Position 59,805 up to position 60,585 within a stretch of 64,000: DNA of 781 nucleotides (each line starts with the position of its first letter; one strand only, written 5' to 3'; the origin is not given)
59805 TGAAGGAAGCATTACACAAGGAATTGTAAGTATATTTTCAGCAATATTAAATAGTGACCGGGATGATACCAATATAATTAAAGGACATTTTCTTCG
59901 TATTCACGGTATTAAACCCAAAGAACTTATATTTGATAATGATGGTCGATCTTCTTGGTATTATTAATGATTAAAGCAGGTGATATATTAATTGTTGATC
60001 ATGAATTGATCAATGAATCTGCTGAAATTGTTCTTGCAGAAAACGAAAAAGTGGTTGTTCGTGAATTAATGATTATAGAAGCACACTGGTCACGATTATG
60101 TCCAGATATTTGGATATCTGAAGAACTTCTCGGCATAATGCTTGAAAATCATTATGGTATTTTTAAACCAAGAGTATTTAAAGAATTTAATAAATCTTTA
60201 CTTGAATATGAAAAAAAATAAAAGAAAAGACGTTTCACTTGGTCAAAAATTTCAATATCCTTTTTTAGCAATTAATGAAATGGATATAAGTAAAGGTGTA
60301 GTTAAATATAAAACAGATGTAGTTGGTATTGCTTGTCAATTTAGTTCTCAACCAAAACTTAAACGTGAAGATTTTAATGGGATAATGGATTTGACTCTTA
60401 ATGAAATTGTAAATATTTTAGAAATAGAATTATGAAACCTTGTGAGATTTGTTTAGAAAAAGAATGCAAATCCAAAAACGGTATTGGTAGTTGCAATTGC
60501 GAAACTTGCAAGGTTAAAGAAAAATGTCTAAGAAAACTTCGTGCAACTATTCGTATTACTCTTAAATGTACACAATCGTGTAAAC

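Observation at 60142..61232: Radical-SAM enzyme with extra Cys clusters, translationally coupled to small ORFs: candidate peptide- or nucleotide-modification cassette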

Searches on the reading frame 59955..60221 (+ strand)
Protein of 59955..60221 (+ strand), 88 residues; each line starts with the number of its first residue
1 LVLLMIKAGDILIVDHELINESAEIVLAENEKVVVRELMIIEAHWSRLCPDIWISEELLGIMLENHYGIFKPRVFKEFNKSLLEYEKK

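Call 3: search_protein_families(library=pfam, proteins=[window:59955-60221:+], max_evalue=1)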
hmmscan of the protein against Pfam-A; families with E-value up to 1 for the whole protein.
window:59955-60221:+ (88 aa): 1 family
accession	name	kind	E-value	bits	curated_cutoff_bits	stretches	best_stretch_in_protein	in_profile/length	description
PF00717.28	Peptidase_S24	-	0.15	12.2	23.3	1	4-44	47-87/116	Peptidase S24-like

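Call 4: search_protein_families(library=ncbifam, proteins=[window:59955-60221:+], max_evalue=1)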
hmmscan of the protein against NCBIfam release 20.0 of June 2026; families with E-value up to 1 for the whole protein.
window:59955-60221:+ (88 aa): 1 family
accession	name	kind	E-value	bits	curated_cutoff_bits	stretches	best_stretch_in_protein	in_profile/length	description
NF007621.2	PRK10276.1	subfamily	0.00082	19.4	110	1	1-50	39-88/115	translesion error-prone DNA polymerase V autoproteolytic subunit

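Call 5: search_protein_families(library=phrogs, proteins=[window:59955-60221:+], max_evalue=0.1)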
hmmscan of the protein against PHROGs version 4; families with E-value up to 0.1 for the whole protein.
window:59955-60221:+ (88 aa): 1 family
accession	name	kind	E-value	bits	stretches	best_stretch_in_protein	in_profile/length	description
phrog_811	-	DNA, RNA and nucleotide metabolism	0.047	14.2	1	6-43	63-101/140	UmuD-like protein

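Call 66: search_protein_families(library=padloc, proteins=[window:59967-60221:+], max_evalue=0.01)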
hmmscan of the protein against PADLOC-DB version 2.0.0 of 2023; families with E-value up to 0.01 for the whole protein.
window:59967-60221:+ (84 aa): 0 families

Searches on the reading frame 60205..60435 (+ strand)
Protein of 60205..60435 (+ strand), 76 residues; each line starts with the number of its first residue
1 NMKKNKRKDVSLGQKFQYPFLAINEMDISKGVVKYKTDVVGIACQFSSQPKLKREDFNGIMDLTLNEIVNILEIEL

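Call 3: search_protein_families(library=pfam, proteins=[window:60205-60435:+], max_evalue=1)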
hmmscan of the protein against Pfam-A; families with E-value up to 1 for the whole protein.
window:60205-60435:+ (76 aa): 0 families

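Call 4: search_protein_families(library=ncbifam, proteins=[window:60205-60435:+], max_evalue=1)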
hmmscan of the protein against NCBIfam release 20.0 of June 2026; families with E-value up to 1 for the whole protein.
window:60205-60435:+ (76 aa): 0 families

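Call 5: search_protein_families(library=phrogs, proteins=[window:60205-60435:+], max_evalue=0.1)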
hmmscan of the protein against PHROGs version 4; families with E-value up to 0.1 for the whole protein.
window:60205-60435:+ (76 aa): 0 families

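Call 59: find_homologous_proteins(query=window:60208-60432:+, max_evalue=0.01)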
Query seq(75 aa) (75 aa): 15 proteins with E <= 0.01 among 15 candidates.
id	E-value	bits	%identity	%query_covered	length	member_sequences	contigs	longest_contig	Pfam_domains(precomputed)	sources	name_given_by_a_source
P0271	2.5e-41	156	100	100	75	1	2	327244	-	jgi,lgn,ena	jgi:hypothetical protein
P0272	3.7e-20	89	58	96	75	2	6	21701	-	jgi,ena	jgi:hypothetical protein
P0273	8.4e-20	88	69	89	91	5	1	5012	-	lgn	-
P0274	1.6e-18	83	61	95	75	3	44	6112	-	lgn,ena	-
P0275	5.1e-18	82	59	95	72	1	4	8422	-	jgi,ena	jgi:hypothetical protein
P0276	9.8e-18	81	58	95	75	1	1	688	-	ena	-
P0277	2.0e-16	77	51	97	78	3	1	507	-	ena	-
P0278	2.2e-16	77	51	96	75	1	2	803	-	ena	-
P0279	2.2e-16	77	52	97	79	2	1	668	-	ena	-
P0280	5.2e-16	76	54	93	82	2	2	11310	-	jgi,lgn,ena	jgi:hypothetical protein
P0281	8.1e-16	75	52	97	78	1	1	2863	-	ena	-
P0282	1.0e-15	75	54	95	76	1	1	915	-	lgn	-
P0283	1.1e-15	74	51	95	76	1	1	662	-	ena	-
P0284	9.2e-15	72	51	95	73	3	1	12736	-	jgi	-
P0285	1.8e-14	71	49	95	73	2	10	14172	-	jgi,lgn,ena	jgi:hypothetical protein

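Call 60: find_encoding_contigs(protein=P0272, flank=3000, max_places=2)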
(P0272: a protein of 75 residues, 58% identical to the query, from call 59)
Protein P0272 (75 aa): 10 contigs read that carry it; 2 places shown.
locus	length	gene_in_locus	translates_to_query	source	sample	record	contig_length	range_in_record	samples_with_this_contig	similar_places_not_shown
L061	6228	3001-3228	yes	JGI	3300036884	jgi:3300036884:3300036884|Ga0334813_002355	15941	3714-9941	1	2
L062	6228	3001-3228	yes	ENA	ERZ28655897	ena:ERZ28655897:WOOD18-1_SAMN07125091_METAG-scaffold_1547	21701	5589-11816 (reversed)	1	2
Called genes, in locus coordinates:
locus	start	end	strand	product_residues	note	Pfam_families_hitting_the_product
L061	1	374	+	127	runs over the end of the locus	-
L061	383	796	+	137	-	PF11750:DUF3307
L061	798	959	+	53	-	-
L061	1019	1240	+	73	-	-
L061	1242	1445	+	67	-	-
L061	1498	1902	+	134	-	-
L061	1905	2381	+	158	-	-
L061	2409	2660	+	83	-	-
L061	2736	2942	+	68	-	-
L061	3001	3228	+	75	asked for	-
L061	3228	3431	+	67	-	-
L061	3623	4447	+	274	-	PF04055:Radical_SAM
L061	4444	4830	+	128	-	-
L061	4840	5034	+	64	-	-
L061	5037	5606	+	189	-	PF01327:Pep_deformylase, PF02810:SEC-C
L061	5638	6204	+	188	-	-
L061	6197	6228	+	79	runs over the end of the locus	-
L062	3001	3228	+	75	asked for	-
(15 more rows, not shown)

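Call 61: find_encoding_contigs(protein=P0285, flank=3000, max_places=2)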
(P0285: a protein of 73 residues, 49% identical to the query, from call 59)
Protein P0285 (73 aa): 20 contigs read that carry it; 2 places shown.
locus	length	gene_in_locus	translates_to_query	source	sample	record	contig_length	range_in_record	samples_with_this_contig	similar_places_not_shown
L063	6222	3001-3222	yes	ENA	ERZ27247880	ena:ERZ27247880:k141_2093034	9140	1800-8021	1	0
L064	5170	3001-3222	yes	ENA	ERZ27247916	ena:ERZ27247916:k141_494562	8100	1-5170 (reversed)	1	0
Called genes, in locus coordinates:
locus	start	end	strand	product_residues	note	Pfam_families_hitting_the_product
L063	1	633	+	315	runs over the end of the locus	-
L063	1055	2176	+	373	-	-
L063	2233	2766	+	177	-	-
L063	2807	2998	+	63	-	-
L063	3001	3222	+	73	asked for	-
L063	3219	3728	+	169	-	-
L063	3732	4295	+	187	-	PF01327:Pep_deformylase, PF02810:SEC-C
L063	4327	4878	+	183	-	-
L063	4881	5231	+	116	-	-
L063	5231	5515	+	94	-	-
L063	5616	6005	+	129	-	-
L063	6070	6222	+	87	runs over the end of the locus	-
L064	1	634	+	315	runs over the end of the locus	-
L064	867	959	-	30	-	-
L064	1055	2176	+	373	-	-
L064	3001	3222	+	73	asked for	-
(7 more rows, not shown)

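Call 62: find_encoding_contigs(protein=P0284, flank=3000, max_places=2)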
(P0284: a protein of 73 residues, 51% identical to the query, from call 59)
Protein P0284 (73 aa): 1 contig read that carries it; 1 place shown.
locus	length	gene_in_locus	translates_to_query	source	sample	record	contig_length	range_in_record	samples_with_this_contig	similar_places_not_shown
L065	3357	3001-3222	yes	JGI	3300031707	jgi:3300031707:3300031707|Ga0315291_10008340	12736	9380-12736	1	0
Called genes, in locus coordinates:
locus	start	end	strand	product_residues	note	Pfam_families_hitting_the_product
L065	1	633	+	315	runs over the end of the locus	-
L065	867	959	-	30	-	-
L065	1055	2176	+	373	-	-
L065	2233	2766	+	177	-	-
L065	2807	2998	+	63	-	-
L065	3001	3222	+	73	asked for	-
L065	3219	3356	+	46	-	?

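Call 66: search_protein_families(library=padloc, proteins=[window:60208-60435:+], max_evalue=0.01)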
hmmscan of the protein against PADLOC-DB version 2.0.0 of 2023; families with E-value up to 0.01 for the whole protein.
window:60208-60435:+ (75 aa): 0 families

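Call 92: predict_structure(alignment_id=A6)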
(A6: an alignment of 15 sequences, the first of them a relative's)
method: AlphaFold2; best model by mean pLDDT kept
length: 75 residues; sequences in the alignment: 15
mean_pLDDT: 91.7   pTM: 0.76
mean pLDDT of the five models: 91.7, 91.2, 90.2, 88.9, 87.8
residues with pLDDT >= 90: 61; 70-90: 12; 50-70: 2; < 50: 0
segments of 3 or more residues with pLDDT < 50: none
pLDDT, mean of each block of 10 residues (from residue 1): 80 94 95 94 94 93 93 89
secondary structure, 60 per line:
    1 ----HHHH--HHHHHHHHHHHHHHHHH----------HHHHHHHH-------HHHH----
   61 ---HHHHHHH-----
elements in order: H5-8 H11-27 H38-45 H53-56 H64-70
